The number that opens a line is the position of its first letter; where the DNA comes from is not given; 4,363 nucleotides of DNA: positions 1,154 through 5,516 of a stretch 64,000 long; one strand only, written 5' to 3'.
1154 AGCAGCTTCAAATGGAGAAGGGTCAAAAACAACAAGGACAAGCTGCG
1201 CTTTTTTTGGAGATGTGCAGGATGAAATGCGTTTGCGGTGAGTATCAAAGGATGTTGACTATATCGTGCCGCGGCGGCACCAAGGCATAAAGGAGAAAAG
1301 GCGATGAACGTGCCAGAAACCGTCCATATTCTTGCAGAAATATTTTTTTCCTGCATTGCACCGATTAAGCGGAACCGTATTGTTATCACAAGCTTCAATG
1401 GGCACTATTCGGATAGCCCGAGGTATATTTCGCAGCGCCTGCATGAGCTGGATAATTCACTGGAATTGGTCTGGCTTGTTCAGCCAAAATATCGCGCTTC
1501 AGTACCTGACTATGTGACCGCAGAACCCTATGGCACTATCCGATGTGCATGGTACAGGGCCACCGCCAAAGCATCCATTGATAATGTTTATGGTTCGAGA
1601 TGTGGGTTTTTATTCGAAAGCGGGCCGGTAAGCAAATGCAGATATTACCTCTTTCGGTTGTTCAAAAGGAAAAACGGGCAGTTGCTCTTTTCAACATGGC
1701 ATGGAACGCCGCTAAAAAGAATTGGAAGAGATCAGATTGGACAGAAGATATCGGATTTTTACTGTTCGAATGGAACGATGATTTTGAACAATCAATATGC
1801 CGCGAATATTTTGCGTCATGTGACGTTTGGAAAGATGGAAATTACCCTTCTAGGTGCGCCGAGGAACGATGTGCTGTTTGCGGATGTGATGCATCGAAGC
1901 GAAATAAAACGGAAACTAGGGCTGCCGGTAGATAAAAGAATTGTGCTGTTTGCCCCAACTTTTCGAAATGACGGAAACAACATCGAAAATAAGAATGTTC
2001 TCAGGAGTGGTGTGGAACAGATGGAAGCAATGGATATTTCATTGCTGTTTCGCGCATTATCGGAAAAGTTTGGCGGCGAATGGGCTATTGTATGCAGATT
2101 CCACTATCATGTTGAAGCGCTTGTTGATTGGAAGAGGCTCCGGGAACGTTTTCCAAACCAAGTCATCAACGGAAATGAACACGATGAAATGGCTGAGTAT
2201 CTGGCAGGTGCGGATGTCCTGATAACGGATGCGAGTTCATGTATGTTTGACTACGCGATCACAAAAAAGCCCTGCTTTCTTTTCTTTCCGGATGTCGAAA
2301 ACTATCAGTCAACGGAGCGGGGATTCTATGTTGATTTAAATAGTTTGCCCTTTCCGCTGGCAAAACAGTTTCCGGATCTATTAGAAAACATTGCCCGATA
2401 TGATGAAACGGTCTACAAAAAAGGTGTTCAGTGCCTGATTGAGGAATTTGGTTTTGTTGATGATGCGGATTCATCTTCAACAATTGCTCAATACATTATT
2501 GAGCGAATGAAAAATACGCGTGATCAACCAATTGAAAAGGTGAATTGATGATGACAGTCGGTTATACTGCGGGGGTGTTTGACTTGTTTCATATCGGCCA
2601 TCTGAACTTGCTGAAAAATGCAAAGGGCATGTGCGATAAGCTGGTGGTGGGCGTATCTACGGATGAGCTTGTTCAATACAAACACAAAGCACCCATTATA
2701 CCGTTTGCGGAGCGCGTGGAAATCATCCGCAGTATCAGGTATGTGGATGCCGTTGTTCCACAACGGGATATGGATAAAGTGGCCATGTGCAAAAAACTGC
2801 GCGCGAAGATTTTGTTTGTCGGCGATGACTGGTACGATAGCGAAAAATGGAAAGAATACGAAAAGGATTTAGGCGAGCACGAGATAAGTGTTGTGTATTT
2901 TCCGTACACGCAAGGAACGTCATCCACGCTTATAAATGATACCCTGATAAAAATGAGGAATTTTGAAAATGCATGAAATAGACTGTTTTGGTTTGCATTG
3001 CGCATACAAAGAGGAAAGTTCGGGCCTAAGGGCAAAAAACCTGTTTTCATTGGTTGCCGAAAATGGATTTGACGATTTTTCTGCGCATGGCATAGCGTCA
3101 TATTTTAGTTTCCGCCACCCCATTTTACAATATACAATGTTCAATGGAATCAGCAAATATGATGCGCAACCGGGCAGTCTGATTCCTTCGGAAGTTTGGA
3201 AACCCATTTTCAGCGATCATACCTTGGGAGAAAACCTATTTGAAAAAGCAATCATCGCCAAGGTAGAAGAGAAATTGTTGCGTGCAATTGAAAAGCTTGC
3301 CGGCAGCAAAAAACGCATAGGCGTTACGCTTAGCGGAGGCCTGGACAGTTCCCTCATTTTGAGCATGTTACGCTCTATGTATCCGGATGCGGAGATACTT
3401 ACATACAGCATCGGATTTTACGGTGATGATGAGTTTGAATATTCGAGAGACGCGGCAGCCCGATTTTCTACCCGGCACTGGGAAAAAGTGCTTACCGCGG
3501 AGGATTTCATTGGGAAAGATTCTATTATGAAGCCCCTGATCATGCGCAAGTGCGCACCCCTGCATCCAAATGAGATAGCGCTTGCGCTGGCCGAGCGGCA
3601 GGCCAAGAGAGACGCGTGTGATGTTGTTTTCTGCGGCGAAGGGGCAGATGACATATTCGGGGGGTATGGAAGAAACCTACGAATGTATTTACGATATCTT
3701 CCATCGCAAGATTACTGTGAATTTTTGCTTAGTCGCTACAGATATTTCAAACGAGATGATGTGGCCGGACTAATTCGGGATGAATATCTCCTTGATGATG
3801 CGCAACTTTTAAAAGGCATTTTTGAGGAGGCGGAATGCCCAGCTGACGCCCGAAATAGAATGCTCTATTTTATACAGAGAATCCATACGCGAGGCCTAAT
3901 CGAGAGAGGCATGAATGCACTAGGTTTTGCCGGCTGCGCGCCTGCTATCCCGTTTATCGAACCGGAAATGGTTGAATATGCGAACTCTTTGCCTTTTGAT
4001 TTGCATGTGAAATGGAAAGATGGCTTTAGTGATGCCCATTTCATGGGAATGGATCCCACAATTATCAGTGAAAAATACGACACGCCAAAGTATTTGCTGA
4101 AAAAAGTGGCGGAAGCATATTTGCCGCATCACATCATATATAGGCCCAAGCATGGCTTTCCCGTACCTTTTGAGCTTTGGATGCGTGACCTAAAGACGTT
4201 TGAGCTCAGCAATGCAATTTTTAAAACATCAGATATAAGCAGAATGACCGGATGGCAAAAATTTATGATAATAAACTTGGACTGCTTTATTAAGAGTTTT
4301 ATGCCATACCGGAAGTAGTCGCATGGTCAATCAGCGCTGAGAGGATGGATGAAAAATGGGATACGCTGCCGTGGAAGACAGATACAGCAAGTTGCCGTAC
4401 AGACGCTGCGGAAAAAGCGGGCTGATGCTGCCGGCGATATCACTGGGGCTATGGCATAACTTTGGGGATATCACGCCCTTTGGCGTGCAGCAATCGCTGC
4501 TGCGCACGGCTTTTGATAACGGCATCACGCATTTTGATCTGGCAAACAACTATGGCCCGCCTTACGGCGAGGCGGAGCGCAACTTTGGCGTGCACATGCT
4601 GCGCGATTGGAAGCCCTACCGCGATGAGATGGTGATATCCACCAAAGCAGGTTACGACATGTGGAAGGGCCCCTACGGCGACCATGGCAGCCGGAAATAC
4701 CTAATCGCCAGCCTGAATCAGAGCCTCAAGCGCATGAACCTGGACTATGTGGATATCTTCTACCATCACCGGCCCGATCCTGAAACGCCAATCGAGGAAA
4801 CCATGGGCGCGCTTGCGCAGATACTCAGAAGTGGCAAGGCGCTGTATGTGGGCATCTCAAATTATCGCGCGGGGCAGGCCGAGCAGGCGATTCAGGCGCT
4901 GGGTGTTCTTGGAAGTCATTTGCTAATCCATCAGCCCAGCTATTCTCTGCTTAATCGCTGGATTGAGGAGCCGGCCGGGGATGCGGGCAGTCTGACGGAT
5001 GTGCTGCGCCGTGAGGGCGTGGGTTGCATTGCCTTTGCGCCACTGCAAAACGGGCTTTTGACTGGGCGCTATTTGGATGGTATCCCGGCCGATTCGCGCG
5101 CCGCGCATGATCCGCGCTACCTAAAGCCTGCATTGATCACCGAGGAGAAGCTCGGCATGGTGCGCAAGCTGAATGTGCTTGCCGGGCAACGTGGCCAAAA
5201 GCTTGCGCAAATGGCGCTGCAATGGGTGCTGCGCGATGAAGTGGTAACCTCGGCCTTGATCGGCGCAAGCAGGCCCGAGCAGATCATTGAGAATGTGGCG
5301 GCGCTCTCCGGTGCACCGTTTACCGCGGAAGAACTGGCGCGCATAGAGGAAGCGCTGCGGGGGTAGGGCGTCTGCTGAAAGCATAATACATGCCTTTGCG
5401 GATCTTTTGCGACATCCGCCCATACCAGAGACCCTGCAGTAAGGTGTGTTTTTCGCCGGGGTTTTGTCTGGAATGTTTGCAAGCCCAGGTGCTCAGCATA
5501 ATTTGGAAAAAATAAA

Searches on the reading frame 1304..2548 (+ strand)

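Call 74: search_protein_families(library=pfam, proteins=[window:1304-2548:+], max_evalue=0.00001)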
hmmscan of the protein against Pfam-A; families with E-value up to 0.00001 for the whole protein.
window:1304-2548:+ (414 aa): 1 family
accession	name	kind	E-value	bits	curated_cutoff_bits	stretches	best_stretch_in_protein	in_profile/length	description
PF04464.20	Glyphos_transf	-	3.5e-62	210.9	22.1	1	15-399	5-366/367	CDP-Glycerol:Poly(glycerophosphate) glycerophosphotransferase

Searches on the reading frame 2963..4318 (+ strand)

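Call 7: search_protein_families(library=pfam, proteins=[window:2963-4318:+], max_evalue=0.001)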
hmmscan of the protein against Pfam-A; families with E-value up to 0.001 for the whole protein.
window:2963-4318:+ (451 aa): 1 family
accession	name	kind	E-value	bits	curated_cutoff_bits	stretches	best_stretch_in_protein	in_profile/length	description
PF00733.27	Asn_synthase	-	1.4e-45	157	21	1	100-424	1-312/354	Asparagine synthase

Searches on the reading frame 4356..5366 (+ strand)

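Call 7: search_protein_families(library=pfam, proteins=[window:4356-5366:+], max_evalue=0.001)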
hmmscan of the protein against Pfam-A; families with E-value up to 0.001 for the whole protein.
window:4356-5366:+ (336 aa): 1 family
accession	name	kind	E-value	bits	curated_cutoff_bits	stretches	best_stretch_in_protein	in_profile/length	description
PF00248.27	Aldo_ket_red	-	1.1e-65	222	24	1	28-334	2-290/291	Aldo/keto reductase family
